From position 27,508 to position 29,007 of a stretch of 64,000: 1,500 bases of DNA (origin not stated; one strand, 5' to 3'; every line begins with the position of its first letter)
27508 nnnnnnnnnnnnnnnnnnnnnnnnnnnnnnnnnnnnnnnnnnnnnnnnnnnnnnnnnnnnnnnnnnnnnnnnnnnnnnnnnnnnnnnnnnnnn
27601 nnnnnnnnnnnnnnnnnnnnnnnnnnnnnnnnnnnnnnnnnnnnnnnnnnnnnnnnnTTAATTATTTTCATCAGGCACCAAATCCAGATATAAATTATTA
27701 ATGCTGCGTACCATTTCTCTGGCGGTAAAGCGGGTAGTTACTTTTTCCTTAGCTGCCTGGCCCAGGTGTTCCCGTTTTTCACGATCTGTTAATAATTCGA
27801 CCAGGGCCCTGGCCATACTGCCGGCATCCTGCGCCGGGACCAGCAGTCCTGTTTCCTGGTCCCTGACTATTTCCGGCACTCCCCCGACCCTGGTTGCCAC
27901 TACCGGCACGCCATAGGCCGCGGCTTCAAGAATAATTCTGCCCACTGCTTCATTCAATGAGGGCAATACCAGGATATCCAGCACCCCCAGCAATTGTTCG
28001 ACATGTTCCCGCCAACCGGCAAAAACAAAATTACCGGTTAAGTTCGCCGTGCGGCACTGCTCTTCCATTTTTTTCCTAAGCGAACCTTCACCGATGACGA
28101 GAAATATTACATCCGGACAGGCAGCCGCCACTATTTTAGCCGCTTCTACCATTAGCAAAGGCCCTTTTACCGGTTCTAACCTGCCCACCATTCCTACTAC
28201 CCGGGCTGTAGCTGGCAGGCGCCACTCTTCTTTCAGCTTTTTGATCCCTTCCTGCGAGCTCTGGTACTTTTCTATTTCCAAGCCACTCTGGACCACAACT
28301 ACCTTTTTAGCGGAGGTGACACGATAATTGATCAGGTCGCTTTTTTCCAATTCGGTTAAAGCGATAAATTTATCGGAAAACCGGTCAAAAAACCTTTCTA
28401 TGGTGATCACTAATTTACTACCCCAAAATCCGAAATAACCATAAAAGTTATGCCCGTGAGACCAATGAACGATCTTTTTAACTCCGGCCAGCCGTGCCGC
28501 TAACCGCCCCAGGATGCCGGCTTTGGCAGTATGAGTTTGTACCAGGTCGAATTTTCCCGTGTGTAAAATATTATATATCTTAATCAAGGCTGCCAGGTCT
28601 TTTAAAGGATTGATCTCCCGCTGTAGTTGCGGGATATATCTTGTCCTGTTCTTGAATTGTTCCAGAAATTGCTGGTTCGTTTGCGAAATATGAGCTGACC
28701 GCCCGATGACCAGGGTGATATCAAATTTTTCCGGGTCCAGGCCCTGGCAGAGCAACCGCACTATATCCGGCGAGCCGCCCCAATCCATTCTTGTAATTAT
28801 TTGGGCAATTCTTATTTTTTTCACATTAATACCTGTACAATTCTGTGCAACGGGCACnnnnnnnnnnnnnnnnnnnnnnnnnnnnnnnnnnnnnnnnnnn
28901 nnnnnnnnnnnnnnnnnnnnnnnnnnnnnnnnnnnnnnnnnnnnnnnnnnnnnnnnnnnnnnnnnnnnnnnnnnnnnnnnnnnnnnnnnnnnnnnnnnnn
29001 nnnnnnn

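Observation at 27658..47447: Heavily methylating glycan locus with two radical SAM enzymes (one B12-dependent) and a TagF-like transferase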

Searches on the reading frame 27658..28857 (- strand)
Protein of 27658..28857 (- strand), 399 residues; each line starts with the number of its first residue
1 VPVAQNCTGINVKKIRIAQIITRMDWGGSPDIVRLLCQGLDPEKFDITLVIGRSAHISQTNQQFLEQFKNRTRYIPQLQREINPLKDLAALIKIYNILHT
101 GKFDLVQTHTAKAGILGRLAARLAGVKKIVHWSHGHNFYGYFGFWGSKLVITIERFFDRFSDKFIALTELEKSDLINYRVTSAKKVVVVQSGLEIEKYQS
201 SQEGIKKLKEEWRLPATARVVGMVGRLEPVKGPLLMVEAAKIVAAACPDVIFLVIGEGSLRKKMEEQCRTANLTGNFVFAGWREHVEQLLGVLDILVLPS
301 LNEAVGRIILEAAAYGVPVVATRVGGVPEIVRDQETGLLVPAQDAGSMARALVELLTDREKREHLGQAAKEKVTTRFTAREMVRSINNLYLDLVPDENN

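Call 4: search_protein_families(library=pfam, proteins=[window:27658-28857:-], max_evalue=0.01)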
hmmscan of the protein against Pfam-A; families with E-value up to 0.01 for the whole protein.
window:27658-28857:- (399 aa): 7 families
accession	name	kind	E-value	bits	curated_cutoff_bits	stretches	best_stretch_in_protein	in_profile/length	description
PF00534.26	Glycos_transf_1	-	4.2e-39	134.3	26.4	1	206-371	3-171/172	Glycosyl transferases group 1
PF13692.12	Glyco_trans_1_4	-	2.6e-35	122.2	27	1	219-358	2-142/142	Glycosyl transferases group 1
PF13439.12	Glyco_transf_4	-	2e-18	67.4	28.5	1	27-196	2-169/170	Glycosyltransferase Family 4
PF13579.12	Glyco_trans_4_4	-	3.6e-16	60.3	29.7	1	27-190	1-156/158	Glycosyl transferase 4-like domain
PF13477.12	Glyco_trans_4_2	-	9.5e-10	39.2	23.4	1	36-139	16-112/139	Glycosyl transferase 4-like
PF20706.3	GT4-conflict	-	8.1e-09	35.4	26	1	185-384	173-383/385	Family 4 Glycosyltransferase in conflict systems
PF13524.12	Glyco_trans_1_2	-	1.2e-07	32.2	25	1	309-386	67-142/144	Glycosyl transferase-like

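Call 8: search_protein_families(library=ncbifam, proteins=[window:27658-28857:-], max_evalue=0.00001)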
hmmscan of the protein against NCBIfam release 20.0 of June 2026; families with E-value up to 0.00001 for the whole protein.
window:27658-28857:- (399 aa): 42 families (the best 25 are shown)
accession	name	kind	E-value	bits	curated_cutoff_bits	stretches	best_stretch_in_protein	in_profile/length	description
TIGR03088.1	stp2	hypoth_equivalog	3e-56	191.1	409.05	1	16-391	3-371/374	TIGR03088 family PEP-CTERM/XrtA system glycosyltransferase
TIGR03999.1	thiol_BshA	equivalog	1.8e-36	125.9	273.7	1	85-393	67-373/375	N-acetyl-alpha-D-glucosaminyl L-malate synthase BshA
TIGR03449.1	mycothiol_MshA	equivalog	3.9e-32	111.6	462.5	1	100-392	100-402/406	D-inositol-3-phosphate glycosyltransferase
NF041876.1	EPS_EpsE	equivalog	5.9e-32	111.4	400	1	183-382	185-385/389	exopolysaccharide biosynthesis GT4 family glycosyltransferase EpsE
TIGR04063.1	stp3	hypoth_equivalog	8.8e-29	100.6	442.05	1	154-393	151-395/397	TIGR04063 family PEP-CTERM/XrtA system glycosyltransferase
TIGR02149.1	glgA_Coryne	subfamily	1.9e-26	93.1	302.4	1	81-392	64-389/391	glycogen synthase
NF047684.1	TeichurnBiosyTuaC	equivalog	5.5e-26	91.4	550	1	181-392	182-388/391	teichuronic acid biosynthesis protein TuaC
TIGR04157.1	glyco_rSAM_CFB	subfamily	1.1e-25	90.5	400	1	159-390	168-406/406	TIGR04157 family glycosyltransferase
NF011726.0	PRK15179.1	equivalog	2.3e-24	85.7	733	1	185-390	483-691/694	Vi polysaccharide biosynthesis protein TviE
NF038011.1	PelF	equivalog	2.9e-21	76.1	100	1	153-390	250-489/489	GT4 family glycosyltransferase PelF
NF038298.1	EPS_HpsO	equivalog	5.1e-20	71.6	575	1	153-393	139-387/388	hormogonium polysaccharide biosynthesis glycosyltransferase HpsO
TIGR04047.1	MSMEG_0565_glyc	hypoth_equivalog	6.1e-19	68.3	259.85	1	185-384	160-365/373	MSMEG_0565 family glycosyltransferase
NF053787.1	GlcN_PG_synth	equivalog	1.5e-18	66.8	480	1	153-393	137-359/361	N-acetylglucosaminyl phosphatidylglycerol synthase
TIGR02095.1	glgA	subfamily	2.1e-17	62.9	328.45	1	197-391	271-475/477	glycogen/starch synthase, ADP-glucose type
NF050056.1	ProtGlycPglH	equivalog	3.1e-16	59.4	600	1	166-378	140-338/354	GalNAc-alpha-(1->4)-GalNAc-alpha-(1->3)-diNAcBac-PP-undecaprenol alpha-1,4-N-acetyl-D-galactosaminyltransferase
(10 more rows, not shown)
